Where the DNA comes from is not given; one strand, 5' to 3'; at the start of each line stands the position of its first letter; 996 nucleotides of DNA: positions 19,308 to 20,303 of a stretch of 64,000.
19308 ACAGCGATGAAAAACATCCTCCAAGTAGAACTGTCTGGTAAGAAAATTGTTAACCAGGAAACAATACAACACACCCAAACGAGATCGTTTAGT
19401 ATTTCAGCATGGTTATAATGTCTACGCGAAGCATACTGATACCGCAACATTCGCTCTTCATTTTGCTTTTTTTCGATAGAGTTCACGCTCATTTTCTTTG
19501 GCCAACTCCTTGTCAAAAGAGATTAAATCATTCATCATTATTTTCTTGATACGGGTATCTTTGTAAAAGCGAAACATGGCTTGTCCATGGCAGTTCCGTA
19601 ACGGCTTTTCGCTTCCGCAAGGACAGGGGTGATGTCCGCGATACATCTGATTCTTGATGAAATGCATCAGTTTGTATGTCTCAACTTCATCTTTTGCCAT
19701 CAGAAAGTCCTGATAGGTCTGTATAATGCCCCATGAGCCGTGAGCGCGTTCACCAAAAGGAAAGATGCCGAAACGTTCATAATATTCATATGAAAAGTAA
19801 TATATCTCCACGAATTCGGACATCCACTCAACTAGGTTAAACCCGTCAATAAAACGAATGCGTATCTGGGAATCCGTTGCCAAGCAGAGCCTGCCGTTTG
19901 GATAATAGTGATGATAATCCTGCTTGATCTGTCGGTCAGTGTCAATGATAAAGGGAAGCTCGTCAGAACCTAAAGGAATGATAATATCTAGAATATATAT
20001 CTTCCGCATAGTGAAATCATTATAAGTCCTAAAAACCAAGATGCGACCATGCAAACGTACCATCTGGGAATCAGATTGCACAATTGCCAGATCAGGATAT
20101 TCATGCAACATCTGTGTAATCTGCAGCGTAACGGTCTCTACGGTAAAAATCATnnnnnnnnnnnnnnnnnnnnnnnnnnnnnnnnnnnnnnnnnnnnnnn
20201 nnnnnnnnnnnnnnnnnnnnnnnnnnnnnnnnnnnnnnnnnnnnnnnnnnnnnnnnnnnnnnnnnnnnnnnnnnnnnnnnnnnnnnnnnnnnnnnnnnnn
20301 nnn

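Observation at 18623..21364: Candidate minimal E2-type CBASS-like defence operon: CD-NTase-like enzyme -> E2/UBC-like SEC-C protein -> four-TM effector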

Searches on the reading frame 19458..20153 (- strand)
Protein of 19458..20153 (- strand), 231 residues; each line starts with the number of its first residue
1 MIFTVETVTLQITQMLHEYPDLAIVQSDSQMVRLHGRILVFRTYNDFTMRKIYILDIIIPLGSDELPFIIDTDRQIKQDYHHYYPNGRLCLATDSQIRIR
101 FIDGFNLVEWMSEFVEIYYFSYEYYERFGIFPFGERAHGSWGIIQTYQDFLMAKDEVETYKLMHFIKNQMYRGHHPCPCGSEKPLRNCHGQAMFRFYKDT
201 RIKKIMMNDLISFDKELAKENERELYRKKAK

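Call 4: search_protein_families(library=pfam, proteins=[window:19458-20153:-], max_evalue=0.1)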
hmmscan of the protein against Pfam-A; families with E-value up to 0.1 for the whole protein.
window:19458-20153:- (231 aa): 2 families
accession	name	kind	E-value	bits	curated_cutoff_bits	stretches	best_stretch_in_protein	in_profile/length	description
PF02810.21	SEC-C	-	0.00041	20.6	20.4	1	176-190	4-18/19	SEC-C motif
PF19623.4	DUF6128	-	0.027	15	27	1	41-114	7-83/113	Family of unknown function (DUF6128)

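Call 5: search_protein_families(library=padloc, proteins=[window:19458-20153:-], max_evalue=0.1)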
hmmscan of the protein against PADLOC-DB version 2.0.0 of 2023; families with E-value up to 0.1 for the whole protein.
window:19458-20153:- (231 aa): 11 families
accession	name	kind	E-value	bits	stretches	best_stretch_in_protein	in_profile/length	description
PDLC00870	E2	-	9.2e-85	282.2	1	1-222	1-222/223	E2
PDLC00871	E2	-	8.5e-48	161.1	1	6-227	5-224/241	E2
PDLC00865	E2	-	8.5e-40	134.5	1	5-205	5-204/219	E2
PDLC00872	E2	-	1.2e-37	127.5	1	10-219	6-214/216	E2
PDLC00859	E2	-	4.5e-26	89.8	1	9-204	6-206/221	E2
PDLC00861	E2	-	1.1e-23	81.9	1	15-196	16-201/232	E2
PDLC00833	E1-E2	-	1.6e-23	81.4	1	11-221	10-220/222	E1-E2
PDLC00877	E2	-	0.00025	19.1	1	5-119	5-125/150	E2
PDLC00858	E2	-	0.00096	17.3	1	9-135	16-131/148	E2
PDLC00862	E2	-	0.0015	16.6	1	50-129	61-138/150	E2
PDLC00876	E2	-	0.029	12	1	7-97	11-97/158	E2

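Call 6: search_protein_families(library=ncbifam, proteins=[window:19458-20153:-], max_evalue=0.1)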
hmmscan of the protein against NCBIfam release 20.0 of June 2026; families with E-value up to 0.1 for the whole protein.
window:19458-20153:- (231 aa): 1 family
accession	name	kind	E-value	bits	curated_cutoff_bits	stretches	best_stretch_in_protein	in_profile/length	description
NF004088.0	PRK05590.1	equivalog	0.029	14.7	140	1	159-191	132-165/166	hypothetical protein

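Call 8: search_solved_structures(query=window:19458-20153:-, max_evalue=1, show_alignments=2)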
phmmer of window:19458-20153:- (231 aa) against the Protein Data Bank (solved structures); distinct sequences matched with E-value up to 1: 5.
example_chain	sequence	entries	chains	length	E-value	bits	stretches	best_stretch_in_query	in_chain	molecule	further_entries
1ozb_I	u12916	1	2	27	0.0081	19.3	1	174-195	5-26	Preprotein translocase secA subunit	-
1tm6_A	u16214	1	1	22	0.028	17.5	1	174-191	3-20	Preprotein translocase secA subunit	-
1sx0_A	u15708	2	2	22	0.049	16.7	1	174-191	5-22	SecA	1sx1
9l6b_C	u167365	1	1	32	0.25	14.4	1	170-191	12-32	UPF0225 protein YchJ -C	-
2lmd_A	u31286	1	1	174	0.51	13.4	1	80-130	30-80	Prospero homeobox protein 1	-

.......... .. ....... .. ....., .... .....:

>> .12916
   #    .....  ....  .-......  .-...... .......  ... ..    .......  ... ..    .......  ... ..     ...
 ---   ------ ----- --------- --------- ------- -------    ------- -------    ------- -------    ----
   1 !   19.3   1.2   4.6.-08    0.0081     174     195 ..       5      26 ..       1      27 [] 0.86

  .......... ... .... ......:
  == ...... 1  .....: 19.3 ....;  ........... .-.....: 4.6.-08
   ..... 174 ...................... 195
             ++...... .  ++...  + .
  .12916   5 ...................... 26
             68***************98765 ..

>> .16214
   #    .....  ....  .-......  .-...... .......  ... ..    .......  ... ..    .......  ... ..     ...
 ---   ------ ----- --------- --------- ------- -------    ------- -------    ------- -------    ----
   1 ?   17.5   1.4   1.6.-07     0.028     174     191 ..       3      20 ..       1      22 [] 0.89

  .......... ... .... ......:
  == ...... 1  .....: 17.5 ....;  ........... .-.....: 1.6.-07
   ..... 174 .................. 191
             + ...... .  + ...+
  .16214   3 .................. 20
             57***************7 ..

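Call 9: find_encoding_contigs(protein=window:19458-20153:-, flank=10000, max_places=6)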
Protein window:19458-20153:- (231 aa): 1 contig read that carries it; 1 place shown.
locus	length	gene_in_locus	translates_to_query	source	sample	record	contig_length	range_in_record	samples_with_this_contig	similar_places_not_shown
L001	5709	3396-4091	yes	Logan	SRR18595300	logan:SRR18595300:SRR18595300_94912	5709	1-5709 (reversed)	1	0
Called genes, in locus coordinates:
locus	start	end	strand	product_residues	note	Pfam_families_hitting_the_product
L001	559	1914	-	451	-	PF13175:AAA_15 (weak), PF02463:SMC_N (faint), PF13304:AAA_21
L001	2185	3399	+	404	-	PF18144:SMODS (faint), PF21654:DncV-like_NTFase (weak)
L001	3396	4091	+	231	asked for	-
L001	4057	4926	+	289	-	PF18159:S_4TM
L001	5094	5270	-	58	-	-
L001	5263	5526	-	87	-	PF02604:PhdYeFM_antitox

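Call 12: find_homologous_proteins(query=window:19458-20153:-, max_evalue=0.001)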
Query window:19458-20153:- (231 aa): 201 proteins with E <= 0.001 among 270 candidates; the best 120 are listed.
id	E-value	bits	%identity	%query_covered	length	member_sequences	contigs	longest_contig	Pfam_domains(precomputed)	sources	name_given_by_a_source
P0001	2.6e-156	536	100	100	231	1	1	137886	-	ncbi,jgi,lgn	ncbi:MAG: SEC-C domain-containing protein [Eubacteriales bacterium]|jgi:hypothetical protein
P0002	2.9e-132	458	84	100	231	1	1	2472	-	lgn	-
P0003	2.1e-131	455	82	100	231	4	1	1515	-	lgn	-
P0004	2.1e-131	455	82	100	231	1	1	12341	-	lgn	-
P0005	5.0e-131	454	84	100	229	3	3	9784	-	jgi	jgi:hypothetical protein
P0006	1.8e-127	442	81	100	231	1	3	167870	-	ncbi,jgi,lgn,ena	-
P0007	3.0e-127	441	81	100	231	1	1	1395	-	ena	-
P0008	2.2e-126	438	79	100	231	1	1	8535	-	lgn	-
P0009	4.6e-125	434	80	100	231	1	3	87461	-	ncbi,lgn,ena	-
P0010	7.0e-125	433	81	100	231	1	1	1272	-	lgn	-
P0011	3.2e-123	428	77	100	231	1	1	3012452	-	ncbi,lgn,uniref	ncbi:hypothetical protein [Dehalobacter sp. TBBPA1]|uniref:hypothetical protein n=1 Tax=Dehalobacter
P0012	5.2e-120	418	78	100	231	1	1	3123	-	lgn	-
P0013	8.9e-119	414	77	96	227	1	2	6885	-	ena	-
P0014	1.2e-117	410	76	98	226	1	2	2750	-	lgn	-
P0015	1.4e-117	410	77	96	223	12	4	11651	-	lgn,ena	-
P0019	1.1e-107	377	76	91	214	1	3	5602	PF02810.22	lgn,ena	-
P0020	1.0e-106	374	70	100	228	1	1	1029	PF26395.1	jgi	jgi:hypothetical protein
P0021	1.3e-105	370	72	96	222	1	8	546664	-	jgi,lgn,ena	-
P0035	1.7e-77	278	51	100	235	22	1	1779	PF02810.22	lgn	-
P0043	2.6e-72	261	49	95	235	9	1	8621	PF02810.22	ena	-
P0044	2.7e-72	261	52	97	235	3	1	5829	PF02810.22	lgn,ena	-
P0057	3.3e-67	245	48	97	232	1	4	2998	PF02810.22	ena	-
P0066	9.2e-65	237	49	95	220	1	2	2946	PF02810.22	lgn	-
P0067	1.1e-64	237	48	94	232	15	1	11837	PF02810.22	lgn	-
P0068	1.1e-64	237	50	90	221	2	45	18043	PF02810.22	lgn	-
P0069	1.7e-64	236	50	95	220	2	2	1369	PF02810.22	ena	-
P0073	6.8e-64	234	44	97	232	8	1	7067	PF02810.22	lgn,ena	-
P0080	1.1e-62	230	48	90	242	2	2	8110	PF02810.22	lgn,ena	-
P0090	9.0e-62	227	42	97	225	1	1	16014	PF02810.22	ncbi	-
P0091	1.0e-61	227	47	90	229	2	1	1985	PF02810.22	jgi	-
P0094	3.8e-61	225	47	92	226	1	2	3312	PF02810.22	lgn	-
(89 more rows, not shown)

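Call 25: find_related_loci(query=A1, collection=genome_contigs, flank=5000)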
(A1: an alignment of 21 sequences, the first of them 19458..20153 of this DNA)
Query A1 (231 aa) in genome_contigs; peptide patterns used: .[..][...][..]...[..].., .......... (x = any residue, [..] = any of these).
204 stretches matched a pattern; 164 encode a relative of the query (tblastn E <= 1e-3); the best 80 are kept; 80 distinct loci.
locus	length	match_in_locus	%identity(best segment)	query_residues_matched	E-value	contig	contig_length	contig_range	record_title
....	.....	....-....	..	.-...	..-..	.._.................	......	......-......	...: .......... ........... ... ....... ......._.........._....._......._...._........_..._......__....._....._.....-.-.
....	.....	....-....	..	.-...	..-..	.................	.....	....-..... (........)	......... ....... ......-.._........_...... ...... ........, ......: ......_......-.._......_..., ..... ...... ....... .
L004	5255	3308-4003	49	1-231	3e-74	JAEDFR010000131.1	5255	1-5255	MAG: Lachnospiraceae bacterium isolate MAG089 NODE_18378_length_5255_cov_7.758077, whole genome shotgun sequence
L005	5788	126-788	48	13-231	3e-74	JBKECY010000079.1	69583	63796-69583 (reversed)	MAG: Lachnospiraceae bacterium isolate VLC_034 k121_20151632, whole genome shotgun sequence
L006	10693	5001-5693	48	1-231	3e-71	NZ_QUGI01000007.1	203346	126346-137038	Pseudoflavonifractor sp. AF19-9AC AF19-9AC.Scaf7, whole genome shotgun sequence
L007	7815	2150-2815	45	1-222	8e-70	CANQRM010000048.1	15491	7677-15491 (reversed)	MAG: uncultured Oscillospiraceae bacterium isolate Lapin-023__bin99 genome assembly, contig: Lapin-023__NODE_4987_length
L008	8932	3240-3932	46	1-231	2e-69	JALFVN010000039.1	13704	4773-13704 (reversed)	MAG: Clostridiales bacterium isolate SUG1050 k141_280040, whole genome shotgun sequence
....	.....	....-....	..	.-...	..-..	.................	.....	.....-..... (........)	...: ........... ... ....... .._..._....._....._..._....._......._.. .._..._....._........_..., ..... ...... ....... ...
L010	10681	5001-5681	48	1-224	3e-68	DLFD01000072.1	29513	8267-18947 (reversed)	MAG TPA_asm: Lachnospiraceae bacterium UBA7729 UBA7729_contig_4915, whole genome shotgun sequence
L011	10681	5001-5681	48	1-224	8e-69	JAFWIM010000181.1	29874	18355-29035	MAG: Lachnospiraceae bacterium isolate RGIG5770 Sheep_Ileum-4__c178741, whole genome shotgun sequence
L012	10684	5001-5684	42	1-231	5e-67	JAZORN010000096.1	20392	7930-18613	MAG: Clostridia bacterium isolate T1900045556_YK20190250.MAGScoT_cleanbin_000020 SGB_7898_k141_2185424, whole genome sho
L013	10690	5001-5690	43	1-231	2e-66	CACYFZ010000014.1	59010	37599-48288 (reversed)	MAG: uncultured Clostridiales bacterium isolate RUG11913 genome assembly, contig: RUG11913_asm_14, whole genome shotgun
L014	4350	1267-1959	45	1-231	2e-66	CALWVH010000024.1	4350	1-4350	MAG: uncultured Clostridia bacterium isolate E10__bin307 genome assembly, contig: E10__k127_822621, whole genome shotgun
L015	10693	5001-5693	45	1-231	3e-66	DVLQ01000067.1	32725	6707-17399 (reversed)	MAG TPA_asm: Candidatus Coprocola pullicola isolate CHK193-15662 CHK193__C67775_L32725_ERR3414588, whole genome shotgun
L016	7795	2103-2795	45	1-231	3e-66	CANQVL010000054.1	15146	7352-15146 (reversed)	MAG: uncultured Oscillospiraceae bacterium isolate Lapin-032__bin87 genome assembly, contig: Lapin-032__NODE_5691_length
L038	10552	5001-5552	34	12-195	9e-37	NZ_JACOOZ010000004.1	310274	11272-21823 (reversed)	Eubacterium segne strain BX4 BX4_ctg004, whole genome shotgun sequence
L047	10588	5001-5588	35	6-199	2e-34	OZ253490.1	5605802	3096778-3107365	MAG: Alphaproteobacteria bacterium isolate 903b7664-a1a7-4c44-9fb1-b1fc7b96e1ef genome assembly, chromosome: 1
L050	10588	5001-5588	35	6-199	3e-34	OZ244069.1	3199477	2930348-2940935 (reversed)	MAG: Alphaproteobacteria bacterium isolate 8f885127-8d95-419b-9706-120b568c44fe genome assembly, chromosome: 1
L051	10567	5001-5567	33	3-191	3e-34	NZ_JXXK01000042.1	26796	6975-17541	Ruthenibacterium lactatiformans strain 585-1 contig00042, whole genome shotgun sequence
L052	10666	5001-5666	31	4-216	1e-33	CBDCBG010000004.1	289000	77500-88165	MAG: Paracoccaceae bacterium isolate 5812eaf6-6c27-420f-b7fa-a4b7e87638f2 genome assembly, contig: contig_4, whole genom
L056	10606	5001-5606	35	11-210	3e-33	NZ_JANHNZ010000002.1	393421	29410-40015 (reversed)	Granulicatella seriolae strain S8 contig2, whole genome shotgun sequence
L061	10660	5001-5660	31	12-225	1e-32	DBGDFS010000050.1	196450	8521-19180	MAG TPA_asm: Collinsella sp. isolate MAG12133 k119_125418, whole genome shotgun sequence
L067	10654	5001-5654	31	11-227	2e-31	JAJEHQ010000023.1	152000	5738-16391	MAG: Gammaproteobacteria bacterium isolate p16x60bins.63 k141_743457, whole genome shotgun sequence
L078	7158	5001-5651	32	5-219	7e-30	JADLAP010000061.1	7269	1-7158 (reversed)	MAG: Phycisphaeraceae bacterium isolate SJ132 c_000000451790, whole genome shotgun sequence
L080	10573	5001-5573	32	5-193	1e-29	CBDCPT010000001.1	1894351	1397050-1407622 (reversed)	MAG: Arenicellales bacterium isolate fadde0ce-b209-473f-868c-ec93306c25c8 genome assembly, contig: contig_1, whole genom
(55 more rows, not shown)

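Call 34: search_solved_structures(query=A1, max_evalue=10, show_alignments=3)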
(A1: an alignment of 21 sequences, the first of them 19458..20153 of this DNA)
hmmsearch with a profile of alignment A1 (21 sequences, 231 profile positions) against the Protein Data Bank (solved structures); distinct sequences matched with E-value up to 10: 4.
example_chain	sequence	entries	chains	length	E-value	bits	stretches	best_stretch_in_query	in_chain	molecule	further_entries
1ozb_I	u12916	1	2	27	0.00094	22.1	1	175-194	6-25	Preprotein translocase secA subunit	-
1tm6_A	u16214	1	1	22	0.002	21.1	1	175-191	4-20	Preprotein translocase secA subunit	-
1sx0_A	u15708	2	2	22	0.0048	19.8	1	175-191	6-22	SecA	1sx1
9l6b_C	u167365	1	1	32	0.04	16.8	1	175-191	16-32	UPF0225 protein YchJ -C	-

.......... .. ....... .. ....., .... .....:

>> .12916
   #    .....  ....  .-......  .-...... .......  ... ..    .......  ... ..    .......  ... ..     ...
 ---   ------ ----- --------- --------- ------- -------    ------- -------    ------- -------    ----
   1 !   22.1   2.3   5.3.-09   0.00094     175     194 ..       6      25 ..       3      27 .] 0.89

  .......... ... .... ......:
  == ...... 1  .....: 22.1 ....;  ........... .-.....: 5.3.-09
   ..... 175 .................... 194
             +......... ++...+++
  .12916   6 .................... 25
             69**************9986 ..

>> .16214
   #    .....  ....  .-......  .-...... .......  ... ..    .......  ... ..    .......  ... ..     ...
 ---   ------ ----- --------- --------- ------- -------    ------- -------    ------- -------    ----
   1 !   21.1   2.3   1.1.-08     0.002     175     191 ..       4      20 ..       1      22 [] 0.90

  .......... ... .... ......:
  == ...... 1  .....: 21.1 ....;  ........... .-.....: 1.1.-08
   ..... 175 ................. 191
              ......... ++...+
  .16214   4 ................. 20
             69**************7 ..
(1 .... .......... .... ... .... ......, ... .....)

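Call 36: search_protein_families(library=pfam, proteins=[L038:5633-6160:+, L047:5952-7088:+, L050:5802-6575:+, L051:5608-6444:+, L052:6152-7930:+, L056:5638-6192:+, L061:5839-6411:+, L067:5831-6667:+, L078:5950-6981:+, L080:5866-6972:+], max_evalue=0.01)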
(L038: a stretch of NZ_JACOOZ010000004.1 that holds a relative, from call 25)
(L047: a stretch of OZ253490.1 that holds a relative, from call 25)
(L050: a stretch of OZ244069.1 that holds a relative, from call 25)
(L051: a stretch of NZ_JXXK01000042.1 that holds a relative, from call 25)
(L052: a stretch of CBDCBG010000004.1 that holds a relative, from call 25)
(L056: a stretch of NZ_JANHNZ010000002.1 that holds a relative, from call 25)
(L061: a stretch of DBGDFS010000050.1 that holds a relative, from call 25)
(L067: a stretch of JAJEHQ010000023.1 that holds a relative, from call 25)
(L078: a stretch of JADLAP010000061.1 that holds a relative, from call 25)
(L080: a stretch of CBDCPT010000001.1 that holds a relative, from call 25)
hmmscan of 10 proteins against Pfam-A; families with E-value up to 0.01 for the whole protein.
L038:5633-6160:+ (175 aa): 3 families
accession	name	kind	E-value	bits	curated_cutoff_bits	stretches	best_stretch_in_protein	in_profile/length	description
PF18186.6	SLATT_4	-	6e-21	75.3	27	1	6-166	3-160/165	SMODS and SLOG-associating 2TM effector domain family 4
PF14015.11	DUF4231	-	0.00022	22.1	24.7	1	25-89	9-70/103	Protein of unknown function (DUF4231)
PF18160.6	SLATT_5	-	0.0012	18.6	29.5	1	20-127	17-122/192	SMODS and SLOG-associating 2TM effector domain family 5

L047:5952-7088:+ (378 aa): 0 families

L050:5802-6575:+ (257 aa): 0 families

L051:5608-6444:+ (278 aa): 0 families

L052:6152-7930:+ (592 aa): 1 family
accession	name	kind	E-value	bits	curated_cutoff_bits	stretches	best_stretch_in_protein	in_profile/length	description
PF01609.27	DDE_Tnp_1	-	2.5e-15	57.2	23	1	201-478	26-198/200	Transposase DDE domain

L056:5638-6192:+ (184 aa): 2 families
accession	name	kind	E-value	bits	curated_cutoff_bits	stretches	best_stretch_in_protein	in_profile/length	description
PF18186.6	SLATT_4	-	2.5e-14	53.8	27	1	9-174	5-162/165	SMODS and SLOG-associating 2TM effector domain family 4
PF18160.6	SLATT_5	-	0.0093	15.8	29.5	0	20-141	16-130/192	SMODS and SLOG-associating 2TM effector domain family 5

L061:5839-6411:+ (190 aa): 0 families

L067:5831-6667:+ (278 aa): 2 families
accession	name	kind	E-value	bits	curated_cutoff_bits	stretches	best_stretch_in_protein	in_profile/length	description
PF06054.18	CoiA_nuc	-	2.6e-14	54.1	20.3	1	57-137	1-78/158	Competence protein CoiA, nuclease-like domain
PF25164.1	CoiA_N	-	1.5e-12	47.3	26.3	1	14-52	10-48/50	Competence protein CoiA, N-terminal domain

L078:5950-6981:+ (343 aa): 4 families
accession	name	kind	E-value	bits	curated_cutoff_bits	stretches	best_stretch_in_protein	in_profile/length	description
PF01370.27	Epimerase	-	7.6e-07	29.2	20.9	1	127-298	3-176/240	NAD dependent epimerase/dehydratase family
PF01262.27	AlaDh_PNT_C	-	2e-06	27.9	23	1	112-192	18-99/214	Alanine dehydrogenase/PNT, C-terminal domain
PF13460.12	NAD_binding_10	-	0.0011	19.4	27.2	1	133-257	6-115/184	NAD(P)H-binding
PF21799.2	MurD-like_N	-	0.0072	17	27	0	125-174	3-51/88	Mur ligase MurD-like, N-terminal domain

L080:5866-6972:+ (368 aa): 2 families
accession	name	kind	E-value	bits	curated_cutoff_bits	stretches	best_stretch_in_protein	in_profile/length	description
PF18145.6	SAVED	-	4.4e-38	131.4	26.2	1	164-351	4-189/190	SMODS-associated and fused to various effectors sensor domain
PF18303.6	Saf_2TM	-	7.4e-31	107.5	29.5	1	4-152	3-149/152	SAVED-fused 2TM effector domain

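Call 37: predict_structure(alignment_id=A1)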
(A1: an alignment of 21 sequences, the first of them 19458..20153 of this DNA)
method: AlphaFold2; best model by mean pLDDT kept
length: 231 residues; sequences in the alignment: 21
mean_pLDDT: 93.1   pTM: 0.86
mean pLDDT of the five models: 93.1, 92.6, 92.1, 91.9, 91.1
residues with pLDDT >= 90: 184; 70-90: 45; 50-70: 2; < 50: 0
segments of 3 or more residues with pLDDT < 50: none
pLDDT, mean of each block of 10 residues (from residue 1): 87 97 96 97 95 97 94 90 88 93 95 96 95 85 94 96 96 94 95 96 97 91 81 58
secondary structure, 60 per line:
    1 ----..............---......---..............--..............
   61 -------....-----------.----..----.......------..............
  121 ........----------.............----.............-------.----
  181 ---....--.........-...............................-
elements in order: H5-18 E22-27 E31-44 E47-60 E68-71 H94-100 H107-128 H139-151 H156-168 H190-198 H200-230

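Call 39: fold_search(model_id=the predicted structure, library=pdb)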
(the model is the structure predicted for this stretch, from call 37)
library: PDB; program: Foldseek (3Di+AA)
matches with E <= 10: 474; with E <= 0.001: 0
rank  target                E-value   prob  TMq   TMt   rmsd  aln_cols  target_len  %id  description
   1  3kpa_A                1.2e-02  0.99  0.31  0.42   5.4       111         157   14  Ubiquitin fold modifier conjugating enzyme from Leishmania major (probable) (released 2009-12-01)
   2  9gmn                  2.4e-02  0.95  0.29  0.39   5.2       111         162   14  Crystal Structure of UFC1 T106V (released 2025-05-07)
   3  8hsb_B                2.7e-02  0.94  0.34  0.46   6.8       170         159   16  Cryo-EM Structure of CdnG-E2 complex from Serratia marcescens (UltrAuFoil) (released 2024-05-01)
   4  8tmn_C                6.9e-02  0.20  0.19  0.14  20.7       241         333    8  Cryo-EM structure of magnesium depleted CorA in complex with conformation-specific synthetic antibody C18, State MGD-1 (released 2025-02-12)
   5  9gln                  7.3e-02  0.84  0.28  0.37   5.4       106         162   12  Crystal Structure of UFC1 C116E (released 2025-05-07)
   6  7zlx_H                8.2e-02  0.99  0.28  0.45   3.9        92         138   18  Crystal Structure of the TSG101-UEV domain:space group P21 (released 2022-06-22)
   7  7zlx_K                8.2e-02  0.98  0.28  0.44   4.2        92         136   18  Crystal Structure of the TSG101-UEV domain:space group P21 (released 2022-06-22)
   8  9i9n                  8.2e-02  0.80  0.28  0.37   5.2       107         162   13  Crystal Structure of UFC1 C116E & K108A (released 2025-05-07)
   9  8bzr_A                9.2e-02  0.89  0.29  0.39   4.9       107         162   16  UFC1-UFM1 conjugate (released 2023-12-27)
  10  9glp                  1.1e-01  0.75  0.28  0.37   5.2       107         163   13  Crystal Structure of UFC1 C116E&T106I (released 2025-05-07)
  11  7zlx_C                1.2e-01  0.97  0.27  0.41   5.1        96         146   18  Crystal Structure of the TSG101-UEV domain:space group P21 (released 2022-06-22)
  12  8tmc_E                1.4e-01  0.15  0.19  0.14  21.1       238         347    9  Cryo-EM structure of CorA in complex with conformation-specific synthetic antibody C12 and 20 mM MgCl2, State MG20-2 (released 2025-02-12)
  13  8tme_E                1.5e-01  0.16  0.20  0.14  21.1       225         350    7  Cryo-EM structure of CorA in complex with conformation-specific synthetic antibody C18 and 100 uM MgCl2, State MG0.1-1 (released 2025-02-12)
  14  8tmj_D                2.2e-01  0.09  0.17  0.12  21.6       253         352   10  Cryo-EM structure of CorA in complex with conformation-specific synthetic antibody C18 and 100 uM MgCl2, State MG0.1-2 (released 2025-02-12)
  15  4i0u_F                2.5e-01  0.08  0.17  0.12  21.9       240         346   10  Improved structure of Thermotoga maritima CorA at 2.7 A resolution (released 2013-03-06)
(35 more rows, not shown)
